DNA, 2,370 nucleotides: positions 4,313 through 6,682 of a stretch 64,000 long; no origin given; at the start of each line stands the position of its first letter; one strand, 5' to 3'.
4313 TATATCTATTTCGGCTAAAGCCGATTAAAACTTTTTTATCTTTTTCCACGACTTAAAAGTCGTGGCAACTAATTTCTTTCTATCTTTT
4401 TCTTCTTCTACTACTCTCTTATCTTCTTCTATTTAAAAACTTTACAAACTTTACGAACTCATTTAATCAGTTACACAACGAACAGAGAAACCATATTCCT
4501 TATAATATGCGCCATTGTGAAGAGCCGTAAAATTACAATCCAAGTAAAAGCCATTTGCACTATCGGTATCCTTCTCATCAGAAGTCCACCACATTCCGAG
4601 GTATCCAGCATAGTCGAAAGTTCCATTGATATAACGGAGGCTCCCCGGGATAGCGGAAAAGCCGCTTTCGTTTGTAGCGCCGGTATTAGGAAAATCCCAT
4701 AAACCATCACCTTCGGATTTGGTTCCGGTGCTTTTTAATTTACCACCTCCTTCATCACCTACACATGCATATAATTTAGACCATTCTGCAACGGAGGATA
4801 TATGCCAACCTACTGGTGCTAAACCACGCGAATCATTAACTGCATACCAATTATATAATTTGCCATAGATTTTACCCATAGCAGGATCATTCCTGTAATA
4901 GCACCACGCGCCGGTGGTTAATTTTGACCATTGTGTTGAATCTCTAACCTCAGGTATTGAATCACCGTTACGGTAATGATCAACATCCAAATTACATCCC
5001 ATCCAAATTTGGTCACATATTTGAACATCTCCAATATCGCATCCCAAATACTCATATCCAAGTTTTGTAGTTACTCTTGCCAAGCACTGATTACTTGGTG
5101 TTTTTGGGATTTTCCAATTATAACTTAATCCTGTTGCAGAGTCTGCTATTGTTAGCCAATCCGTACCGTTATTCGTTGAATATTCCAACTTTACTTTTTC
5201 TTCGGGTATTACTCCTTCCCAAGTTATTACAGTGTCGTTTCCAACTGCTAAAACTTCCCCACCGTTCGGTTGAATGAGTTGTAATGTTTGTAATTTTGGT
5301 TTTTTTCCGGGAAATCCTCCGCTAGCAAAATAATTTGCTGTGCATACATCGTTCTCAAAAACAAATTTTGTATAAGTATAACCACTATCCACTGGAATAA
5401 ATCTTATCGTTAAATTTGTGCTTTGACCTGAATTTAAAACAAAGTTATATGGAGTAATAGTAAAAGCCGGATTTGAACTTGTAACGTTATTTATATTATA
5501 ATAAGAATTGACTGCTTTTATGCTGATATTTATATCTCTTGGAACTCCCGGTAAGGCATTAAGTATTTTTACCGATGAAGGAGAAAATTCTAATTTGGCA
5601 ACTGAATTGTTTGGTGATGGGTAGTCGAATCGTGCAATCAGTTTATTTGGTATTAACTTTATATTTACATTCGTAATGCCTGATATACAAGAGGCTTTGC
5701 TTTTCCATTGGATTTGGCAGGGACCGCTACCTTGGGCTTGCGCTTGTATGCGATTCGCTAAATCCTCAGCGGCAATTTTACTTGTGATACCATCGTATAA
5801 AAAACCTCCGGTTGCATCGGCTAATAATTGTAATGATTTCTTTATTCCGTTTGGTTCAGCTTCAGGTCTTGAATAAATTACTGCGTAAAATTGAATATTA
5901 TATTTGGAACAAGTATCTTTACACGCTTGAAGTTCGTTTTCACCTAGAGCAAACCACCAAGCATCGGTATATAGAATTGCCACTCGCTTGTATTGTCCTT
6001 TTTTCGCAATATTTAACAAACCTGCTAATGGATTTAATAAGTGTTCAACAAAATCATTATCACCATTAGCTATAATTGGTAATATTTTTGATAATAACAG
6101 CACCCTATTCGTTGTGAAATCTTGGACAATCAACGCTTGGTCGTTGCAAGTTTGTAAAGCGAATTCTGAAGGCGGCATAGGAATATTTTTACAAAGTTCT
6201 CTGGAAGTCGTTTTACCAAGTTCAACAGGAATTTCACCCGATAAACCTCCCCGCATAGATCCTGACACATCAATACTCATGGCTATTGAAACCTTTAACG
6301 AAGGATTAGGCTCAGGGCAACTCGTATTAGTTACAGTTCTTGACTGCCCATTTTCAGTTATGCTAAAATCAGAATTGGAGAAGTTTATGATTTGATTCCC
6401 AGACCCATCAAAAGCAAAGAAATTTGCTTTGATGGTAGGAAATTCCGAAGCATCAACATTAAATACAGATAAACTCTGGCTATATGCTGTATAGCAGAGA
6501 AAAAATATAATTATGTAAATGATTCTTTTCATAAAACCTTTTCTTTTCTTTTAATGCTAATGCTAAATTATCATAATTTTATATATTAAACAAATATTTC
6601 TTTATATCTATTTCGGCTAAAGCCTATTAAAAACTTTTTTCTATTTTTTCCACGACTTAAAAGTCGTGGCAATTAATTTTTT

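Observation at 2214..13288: Mosaic identity pattern suggests ongoing gene conversion or recent duplication, with two alternating VWA subtypes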

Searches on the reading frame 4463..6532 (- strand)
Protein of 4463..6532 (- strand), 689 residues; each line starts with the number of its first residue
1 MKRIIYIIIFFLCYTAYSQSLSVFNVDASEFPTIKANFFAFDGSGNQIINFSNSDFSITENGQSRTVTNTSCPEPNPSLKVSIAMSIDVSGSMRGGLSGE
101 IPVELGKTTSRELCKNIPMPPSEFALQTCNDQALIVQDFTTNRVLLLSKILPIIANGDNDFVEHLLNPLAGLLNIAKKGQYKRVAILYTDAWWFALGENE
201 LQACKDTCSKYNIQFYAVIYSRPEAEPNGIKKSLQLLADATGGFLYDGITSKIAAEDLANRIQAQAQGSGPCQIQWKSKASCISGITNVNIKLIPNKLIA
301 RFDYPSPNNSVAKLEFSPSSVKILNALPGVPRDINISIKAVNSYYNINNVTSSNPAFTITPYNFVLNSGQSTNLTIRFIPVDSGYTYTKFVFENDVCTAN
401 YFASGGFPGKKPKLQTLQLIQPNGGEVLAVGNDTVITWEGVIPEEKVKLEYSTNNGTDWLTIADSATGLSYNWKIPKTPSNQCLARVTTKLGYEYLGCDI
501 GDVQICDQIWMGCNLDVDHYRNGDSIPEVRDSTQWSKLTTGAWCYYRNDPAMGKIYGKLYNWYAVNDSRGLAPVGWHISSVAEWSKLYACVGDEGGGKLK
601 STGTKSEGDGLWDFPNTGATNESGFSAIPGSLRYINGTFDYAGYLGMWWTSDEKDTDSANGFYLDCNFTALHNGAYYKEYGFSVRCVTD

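Call 6: search_protein_families(library=pfam, proteins=[window:4463-6532:-], max_evalue=0.01)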
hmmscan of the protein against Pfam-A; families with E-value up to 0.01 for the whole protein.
window:4463-6532:- (689 aa): 4 families
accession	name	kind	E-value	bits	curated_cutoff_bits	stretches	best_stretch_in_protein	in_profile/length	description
PF09603.15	Fib_succ_major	-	1.8e-39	136.4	33.9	1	503-687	1-186/187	Fibrobacter succinogenes major domain (Fib_succ_major)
PF13519.12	VWA_2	-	0.00052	21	27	1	87-191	5-106/107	von Willebrand factor type A domain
PF12742.12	Gryzun-like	-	0.0067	16.9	21.3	0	362-387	25-50/56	Gryzun, putative Golgi trafficking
PF24507.1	Ig_CFAP65_4th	-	0.0095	16.8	27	0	342-390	11-58/76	CFAP65, fourth Ig-like domain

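Call 12: find_encoding_contigs(protein=window:4463-6532:-, flank=10000, max_places=6)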
Protein window:4463-6532:- (689 aa): 4 contigs read that carry it; 3 places shown.
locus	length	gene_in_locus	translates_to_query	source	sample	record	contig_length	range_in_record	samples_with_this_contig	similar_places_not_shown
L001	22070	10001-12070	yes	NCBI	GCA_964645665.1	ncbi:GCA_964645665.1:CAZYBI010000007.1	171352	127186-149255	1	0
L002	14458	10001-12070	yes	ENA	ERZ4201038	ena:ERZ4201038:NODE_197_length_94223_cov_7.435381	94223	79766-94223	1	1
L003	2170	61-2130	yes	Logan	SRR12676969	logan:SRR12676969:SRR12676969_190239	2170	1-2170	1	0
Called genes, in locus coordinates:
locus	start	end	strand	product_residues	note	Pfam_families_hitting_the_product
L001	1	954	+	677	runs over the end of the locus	PF00092:VWA, PF13519:VWA_2, PF09603:Fib_succ_major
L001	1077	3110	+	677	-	PF00092:VWA, PF13519:VWA_2, PF09603:Fib_succ_major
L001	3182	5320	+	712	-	PF13519:VWA_2 (faint), PF09603:Fib_succ_major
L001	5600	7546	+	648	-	PF13519:VWA_2, PF00092:VWA, PF09603:Fib_succ_major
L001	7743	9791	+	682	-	PF09603:Fib_succ_major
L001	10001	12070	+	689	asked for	PF09603:Fib_succ_major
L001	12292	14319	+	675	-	PF00092:VWA, PF13519:VWA_2, PF09603:Fib_succ_major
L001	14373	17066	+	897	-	PF22073:Cep192_D4 (faint), PF07610:DUF1573 (faint), PF15780:ASH (faint), PF22544:HYDIN_VesB_CFA65-like_Ig, PF22067:Cep192_D3 (faint), PF18962:Por_Secre_tail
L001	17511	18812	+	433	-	PF18962:Por_Secre_tail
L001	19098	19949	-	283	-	-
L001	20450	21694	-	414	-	PF00155:Aminotran_1_2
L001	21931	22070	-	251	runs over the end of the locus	PF20772:TACO1_YebC_N, PF01709:Transcrip_reg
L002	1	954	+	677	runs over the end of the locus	PF00092:VWA, PF13519:VWA_2, PF09603:Fib_succ_major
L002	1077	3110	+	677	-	PF00092:VWA, PF13519:VWA_2, PF09603:Fib_succ_major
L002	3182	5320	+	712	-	PF13519:VWA_2 (faint), PF09603:Fib_succ_major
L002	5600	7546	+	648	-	PF13519:VWA_2, PF00092:VWA, PF09603:Fib_succ_major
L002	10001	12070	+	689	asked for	PF09603:Fib_succ_major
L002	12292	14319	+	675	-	PF00092:VWA, PF13519:VWA_2, PF09603:Fib_succ_major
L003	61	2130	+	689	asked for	PF09603:Fib_succ_major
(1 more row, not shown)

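Call 13: find_homologous_proteins(query=window:4463-6532:-, max_evalue=1e-10)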
Query window:4463-6532:- (689 aa): 147 proteins with E <= 1e-10 among 8000 candidates; the best 120 are listed.
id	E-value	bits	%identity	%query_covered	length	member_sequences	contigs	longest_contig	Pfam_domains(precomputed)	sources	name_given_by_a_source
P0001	0.0e+0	1610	100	100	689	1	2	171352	PF09603.16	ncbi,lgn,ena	ncbi:MAG: FISUMP domain-containing protein [bacterium]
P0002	0.0e+0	1016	65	100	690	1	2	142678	PF09603.16,PF13519.13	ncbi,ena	ncbi:MAG: FISUMP domain-containing protein [bacterium]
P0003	0.0e+0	1014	65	100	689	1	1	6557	PF09603.16,PF13519.13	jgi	-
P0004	3.6e-296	1002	64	100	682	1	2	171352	PF09603.16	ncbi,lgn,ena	ncbi:MAG: FISUMP domain-containing protein [bacterium]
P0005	1.1e-294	997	64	100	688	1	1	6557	PF09603.16,PF13519.13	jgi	-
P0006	8.1e-284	961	61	100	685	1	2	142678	PF09603.16,PF13519.13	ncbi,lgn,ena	ncbi:MAG: FISUMP domain-containing protein [bacterium]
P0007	8.5e-269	912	59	100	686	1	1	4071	PF09603.16,PF13519.13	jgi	jgi:uncharacterized protein (TIGR02145 family)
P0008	3.3e-263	893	57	100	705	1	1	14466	PF09603.16,PF13519.13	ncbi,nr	ncbi:MAG: hypothetical protein HW421_3810 [Ignavibacteria bacterium]|nr:hypothetical protein [Ignavi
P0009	4.6e-262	890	58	98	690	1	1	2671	PF09603.16,PF13519.13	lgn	-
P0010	1.8e-255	868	55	100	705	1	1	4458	PF09603.16,PF13519.13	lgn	-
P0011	2.6e-255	867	56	98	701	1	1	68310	PF09603.16,PF13519.13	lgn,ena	-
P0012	2.3e-245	834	54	100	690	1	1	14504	PF09603.16,PF13519.13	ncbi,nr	ncbi:MAG: yiaD [Ignavibacteria bacterium]|nr:yiaD [Ignavibacteria bacterium]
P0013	2.7e-245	834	54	100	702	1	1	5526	PF09603.16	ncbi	-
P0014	6.0e-242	823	54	100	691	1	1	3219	PF09603.16,PF15780.12,PF13519.13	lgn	-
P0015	4.5e-236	804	54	100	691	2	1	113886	PF09603.16,PF13519.13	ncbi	ncbi:MAG: FISUMP domain-containing protein [bacterium]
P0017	9.7e-232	789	53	100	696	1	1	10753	PF09603.16,PF13519.13,PF22544.3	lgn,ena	-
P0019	1.4e-222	759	52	100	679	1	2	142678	PF09603.16,PF00092.35,PF13519.13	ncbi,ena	ncbi:MAG: FISUMP domain-containing protein [bacterium]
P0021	9.7e-221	753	52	100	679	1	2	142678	PF09603.16,PF00092.35,PF13519.13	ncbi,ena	ncbi:MAG: FISUMP domain-containing protein [bacterium]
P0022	9.8e-221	753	50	100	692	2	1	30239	PF09603.16,PF13519.13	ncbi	-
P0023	3.8e-220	751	51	100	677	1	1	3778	PF09603.16,PF00092.35,PF13519.13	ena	-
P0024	2.3e-217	742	51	100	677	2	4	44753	PF09603.16,PF00092.35,PF13519.13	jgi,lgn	jgi:uncharacterized protein (TIGR02145 family)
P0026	2.6e-215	735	52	100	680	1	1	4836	PF13768.13,PF09603.16,PF00092.35,PF13519.13,PF22544.3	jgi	jgi:VWFA-related protein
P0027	3.1e-214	731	50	100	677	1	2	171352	PF09603.16,PF00092.35,PF13519.13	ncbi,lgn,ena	ncbi:MAG: FISUMP domain-containing protein [bacterium]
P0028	4.3e-214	731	50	100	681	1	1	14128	PF09603.16,PF00092.35,PF13519.13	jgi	jgi:uncharacterized protein (TIGR02145 family)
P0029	1.4e-213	729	50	100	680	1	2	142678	PF13768.13,PF09603.16,PF00092.35,PF13519.13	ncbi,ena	ncbi:MAG: FISUMP domain-containing protein [bacterium]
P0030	3.5e-213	728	51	100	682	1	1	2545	PF09603.16,PF13519.13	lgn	-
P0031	1.0e-211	723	51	100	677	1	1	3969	PF09603.16,PF00092.35,PF13519.13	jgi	-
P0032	7.2e-211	720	49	100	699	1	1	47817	PF09603.16,PF00092.35,PF13519.13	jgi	jgi:uncharacterized protein (TIGR02145 family)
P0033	3.2e-210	718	49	100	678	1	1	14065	PF09603.16,PF00092.35,PF13519.13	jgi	jgi:uncharacterized protein (TIGR02145 family)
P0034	3.4e-207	708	49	100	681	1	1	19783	PF09603.16,PF00092.35,PF13519.13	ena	-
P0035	1.9e-206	706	50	100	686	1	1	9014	PF13768.13,PF09603.16,PF00092.35,PF13519.13,PF12371.15,PF22544.3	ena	-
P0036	2.3e-206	705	49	100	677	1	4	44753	PF09603.16,PF00092.35,PF13519.13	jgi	jgi:uncharacterized protein (TIGR02145 family)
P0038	3.5e-202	692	48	100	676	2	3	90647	PF09603.16,PF00092.35,PF13519.13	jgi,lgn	jgi:uncharacterized protein (TIGR02145 family)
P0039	1.9e-200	686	50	100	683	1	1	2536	PF09603.16,PF13519.13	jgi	-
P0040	6.4e-200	684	50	100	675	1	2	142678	PF13768.13,PF09603.16,PF00092.35,PF13519.13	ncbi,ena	ncbi:MAG: FISUMP domain-containing protein [bacterium]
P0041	7.7e-200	684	48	100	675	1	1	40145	PF09603.16,PF00092.35,PF13519.13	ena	-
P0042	3.5e-199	682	48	100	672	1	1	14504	PF09603.16,PF00092.35,PF13519.13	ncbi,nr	ncbi:MAG: hypothetical protein HW421_4004 [Ignavibacteria bacterium]|nr:hypothetical protein [Ignavi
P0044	7.6e-199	681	49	100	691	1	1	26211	PF09603.16,PF00092.35,PF13519.13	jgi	jgi:uncharacterized protein (TIGR02145 family)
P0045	1.7e-194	666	46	100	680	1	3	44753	PF09603.16,PF00092.35,PF13519.13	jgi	jgi:uncharacterized protein (TIGR02145 family)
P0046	5.7e-194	665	62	71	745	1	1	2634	PF03781.23,PF13519.13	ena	-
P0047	8.4e-194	664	48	100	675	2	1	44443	PF09603.16,PF00092.35,PF13519.13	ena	-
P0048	1.4e-193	663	48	100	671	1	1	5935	PF09603.16,PF00092.35,PF13519.13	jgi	jgi:uncharacterized protein (TIGR02145 family)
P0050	7.1e-193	661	48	97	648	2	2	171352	PF09603.16,PF00092.35,PF13519.13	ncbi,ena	-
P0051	3.6e-192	659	48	100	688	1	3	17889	PF09603.16,PF00092.35,PF13519.13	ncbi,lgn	-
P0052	7.0e-192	658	46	100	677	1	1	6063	PF09603.16,PF00092.35,PF13519.13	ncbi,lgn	-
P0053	1.1e-190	654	45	100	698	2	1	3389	PF13768.13,PF09603.16,PF00092.35,PF13519.13,PF12371.15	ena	-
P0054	3.1e-189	649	47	100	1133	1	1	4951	PF22073.3,PF09603.16,PF15780.12,PF00092.35,PF18962.8,PF13519.13,PF22544.3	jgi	-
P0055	5.4e-189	648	48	100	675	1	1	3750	PF09603.16,PF00092.35,PF13519.13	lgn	-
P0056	3.4e-188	645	46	100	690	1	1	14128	PF09603.16,PF00092.35,PF13519.13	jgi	jgi:uncharacterized protein (TIGR02145 family)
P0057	9.2e-186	637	46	100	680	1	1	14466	PF09603.16,PF00092.35,PF13519.13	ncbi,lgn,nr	ncbi:MAG: yiaD [Ignavibacteria bacterium]|nr:yiaD [Ignavibacteria bacterium]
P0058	1.1e-185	637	46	100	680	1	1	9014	PF13768.13,PF09603.16,PF00092.35,PF25106.2,PF13519.13,PF22544.3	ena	-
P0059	1.5e-185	637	45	100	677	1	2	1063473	PF09603.16,PF00092.35,PF13519.13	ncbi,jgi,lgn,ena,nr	ncbi:MAG: hypothetical protein CVV22_00810 [Ignavibacteriae bacterium HGW-Ignavibacteriae-1]|jgi:unc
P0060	2.5e-185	636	45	100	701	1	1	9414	PF09603.16,PF00092.35,PF13519.13,PF12371.15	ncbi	-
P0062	2.8e-184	633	59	69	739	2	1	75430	PF03781.23,PF13519.13,PF22544.3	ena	-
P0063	3.5e-184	632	46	98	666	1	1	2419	PF09603.16,PF00092.35,PF13519.13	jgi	jgi:uncharacterized protein (TIGR02145 family)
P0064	7.6e-184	631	46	100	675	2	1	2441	PF09603.16,PF00092.35,PF25106.2,PF13519.13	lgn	-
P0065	4.7e-183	628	59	70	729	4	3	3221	PF03781.23,PF13519.13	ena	-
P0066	9.0e-183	628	46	100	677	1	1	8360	PF09603.16,PF00092.35,PF13519.13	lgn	-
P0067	1.1e-181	624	56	71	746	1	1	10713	PF03781.23,PF13519.13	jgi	jgi:formylglycine-generating enzyme required for sulfatase activity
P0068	1.6e-181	623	45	100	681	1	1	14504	PF09603.16,PF00092.35,PF13519.13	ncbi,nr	ncbi:MAG: yiaD [Ignavibacteria bacterium]|nr:yiaD [Ignavibacteria bacterium]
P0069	2.8e-181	623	44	99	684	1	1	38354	PF09603.16,PF00092.35,PF13519.13,PF22544.3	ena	-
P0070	5.8e-181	622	55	73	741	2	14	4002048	PF15780.12,PF03781.23,PF13519.13,PF22544.3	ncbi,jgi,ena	jgi:sulfatase modifying factor 1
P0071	8.1e-181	621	44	100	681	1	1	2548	PF09603.16,PF00092.35,PF13519.13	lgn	-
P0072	1.5e-180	620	58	70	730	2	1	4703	PF15780.12,PF03781.23,PF13519.13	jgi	jgi:formylglycine-generating enzyme required for sulfatase activity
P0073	2.2e-180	620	44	99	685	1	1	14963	PF09603.16,PF00092.35,PF13519.13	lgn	-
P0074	2.6e-179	616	56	71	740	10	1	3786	PF03781.23,PF13519.13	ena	-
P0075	5.1e-179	615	46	100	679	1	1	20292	PF09603.16,PF00092.35,PF13519.13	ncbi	-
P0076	1.6e-177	610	56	71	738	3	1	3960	PF03781.23,PF13519.13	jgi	-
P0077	1.7e-177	610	56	71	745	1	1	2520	PF03781.23,PF13519.13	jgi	jgi:formylglycine-generating enzyme required for sulfatase activity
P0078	1.8e-177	610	45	100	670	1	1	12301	PF13768.13,PF09603.16,PF00092.35,PF13519.13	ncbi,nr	ncbi:MAG: VWA domain-containing protein [Candidatus Kapabacteria bacterium]|nr:VWA domain-containing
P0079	1.9e-176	607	47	94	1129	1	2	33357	PF22073.3,PF09603.16,PF15780.12,PF00092.35,PF18962.8,PF13519.13,PF22544.3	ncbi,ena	ncbi:MAG: FISUMP domain-containing protein [bacterium]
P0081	2.9e-176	606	45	98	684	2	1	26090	PF09603.16,PF00092.35,PF13519.13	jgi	-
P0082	3.6e-176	606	46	98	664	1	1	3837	PF09603.16,PF00092.35,PF13519.13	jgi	-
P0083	6.8e-176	605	51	83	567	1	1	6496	PF09603.16,PF00092.35,PF13519.13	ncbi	-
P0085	4.3e-175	602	44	100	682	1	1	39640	PF09603.16,PF00092.35,PF13519.13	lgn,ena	-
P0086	4.8e-175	602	56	72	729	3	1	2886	PF03781.23,PF13519.13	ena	-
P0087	2.8e-174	599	44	99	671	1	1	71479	PF09603.16,PF00092.35,PF13519.13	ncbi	-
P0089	1.8e-169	584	56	71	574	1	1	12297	PF23410.5,PF25174.2,PF24814.2,PF23381.2,PF25173.2,PF25175.2,PF24817.2,PF22544.3,PF15780.12,PF24782.3,PF24807.2,PF13519.13,PF00400.39,PF23414.2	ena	-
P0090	1.0e-168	581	47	89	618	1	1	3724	PF09603.16,PF00092.35,PF13519.13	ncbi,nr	ncbi:MAG: hypothetical protein QG635_987, partial [Bacteroidota bacterium]|nr:hypothetical protein [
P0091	1.4e-168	581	44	100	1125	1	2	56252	PF22073.3,PF09603.16,PF15780.12,PF00092.35,PF18962.8,PF13519.13,PF22067.3,PF12371.15,PF24501.2,PF22544.3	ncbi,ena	ncbi:MAG: FISUMP domain-containing protein [bacterium]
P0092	2.7e-167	576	43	100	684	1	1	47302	PF09603.16,PF00092.35,PF13519.13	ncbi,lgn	-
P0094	2.2e-161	557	42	99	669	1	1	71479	PF09603.16,PF00092.35,PF13519.13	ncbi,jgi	-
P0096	1.0e-160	555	46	86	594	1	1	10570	PF09603.16,PF00092.35,PF13519.13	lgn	-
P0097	1.7e-160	554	51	73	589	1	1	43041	PF25178.1,PF25168.2,PF25174.2,PF24814.2,PF24105.2,PF24805.2,PF23381.2,PF23342.2,PF25173.2,PF23383.2,PF12894.14,PF25175.2,PF24817.2,PF07676.19,PF25172.2,PF15780.12,PF25391.2,PF24807.2,PF25047.1,PF13519.13,PF25460.2,PF00400.39,PF23414.2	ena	-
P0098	2.7e-158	547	43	100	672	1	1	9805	PF09603.16,PF00092.35,PF13519.13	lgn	-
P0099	6.7e-147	509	50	71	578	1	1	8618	PF25174.2,PF24814.2,PF24105.2,PF24805.2,PF23381.2,PF00092.35,PF25173.2,PF24807.2,PF25175.2,PF13519.13,PF00400.39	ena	-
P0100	2.1e-146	507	42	100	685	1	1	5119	PF09603.16,PF00092.35,PF25106.2,PF13519.13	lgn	-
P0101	1.7e-144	501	52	66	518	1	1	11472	PF25174.2,PF24105.2,PF23381.2,PF25173.2,PF25047.1,PF25175.2,PF13519.13,PF24817.2,PF00400.39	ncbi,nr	ncbi:MAG TPA: VWA domain-containing protein, partial [Candidatus Didemnitutus sp.]|nr:VWA domain-con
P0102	4.2e-141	490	48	72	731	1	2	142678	PF00092.35,PF03781.23,PF13519.13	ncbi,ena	ncbi:MAG: SUMF1/EgtB/PvdO family nonheme iron enzyme [bacterium]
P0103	1.1e-135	472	48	71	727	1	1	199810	PF00092.35,PF03781.23,PF13519.13,PF22544.3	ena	-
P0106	2.1e-127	444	46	70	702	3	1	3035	PF00092.35,PF03781.23,PF13519.13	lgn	-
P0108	3.6e-123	431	45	69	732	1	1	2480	PF15780.12,PF00092.35,PF03781.23,PF13519.13,PF12371.15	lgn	-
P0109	4.9e-121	423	44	71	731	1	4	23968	PF00092.35,PF03781.23,PF13519.13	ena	-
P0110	1.1e-119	419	44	71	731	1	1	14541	PF00092.35,PF03781.23,PF13519.13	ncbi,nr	ncbi:MAG: hypothetical protein QG635_768 [Bacteroidota bacterium]|nr:hypothetical protein [Bacteroid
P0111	1.7e-119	418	44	73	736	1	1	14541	PF00092.35,PF03781.23,PF13519.13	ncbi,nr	ncbi:MAG: hypothetical protein QG635_770 [Bacteroidota bacterium]|nr:hypothetical protein [Bacteroid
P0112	2.6e-119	418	44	70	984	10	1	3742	PF22073.3,PF25174.2,PF15780.12,PF13519.13,PF12371.15,PF22544.3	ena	-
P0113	7.0e-119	416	44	71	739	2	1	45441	PF00092.35,PF03781.23,PF13519.13,PF22544.3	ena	-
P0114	4.8e-118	414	43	73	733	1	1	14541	PF13768.13,PF00092.35,PF03781.23,PF13519.13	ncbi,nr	ncbi:MAG: hypothetical protein QG635_769 [Bacteroidota bacterium]|nr:hypothetical protein [Bacteroid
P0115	5.2e-118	413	42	73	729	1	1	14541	PF00092.35,PF03781.23,PF13519.13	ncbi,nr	ncbi:MAG: hypothetical protein QG635_771 [Bacteroidota bacterium]|nr:hypothetical protein [Bacteroid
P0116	9.8e-115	403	42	71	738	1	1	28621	PF00092.35,PF03781.23,PF13519.13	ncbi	-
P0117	5.5e-114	400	43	71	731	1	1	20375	PF00092.35,PF03781.23,PF13519.13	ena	-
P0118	1.1e-112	396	42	70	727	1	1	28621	PF00092.35,PF03781.23,PF13519.13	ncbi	-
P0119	3.9e-109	384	40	74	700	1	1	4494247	PF00092.35,PF03781.23,PF13519.13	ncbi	-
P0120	8.8e-109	383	40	69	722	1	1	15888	PF00092.35,PF03781.23,PF13519.13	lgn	-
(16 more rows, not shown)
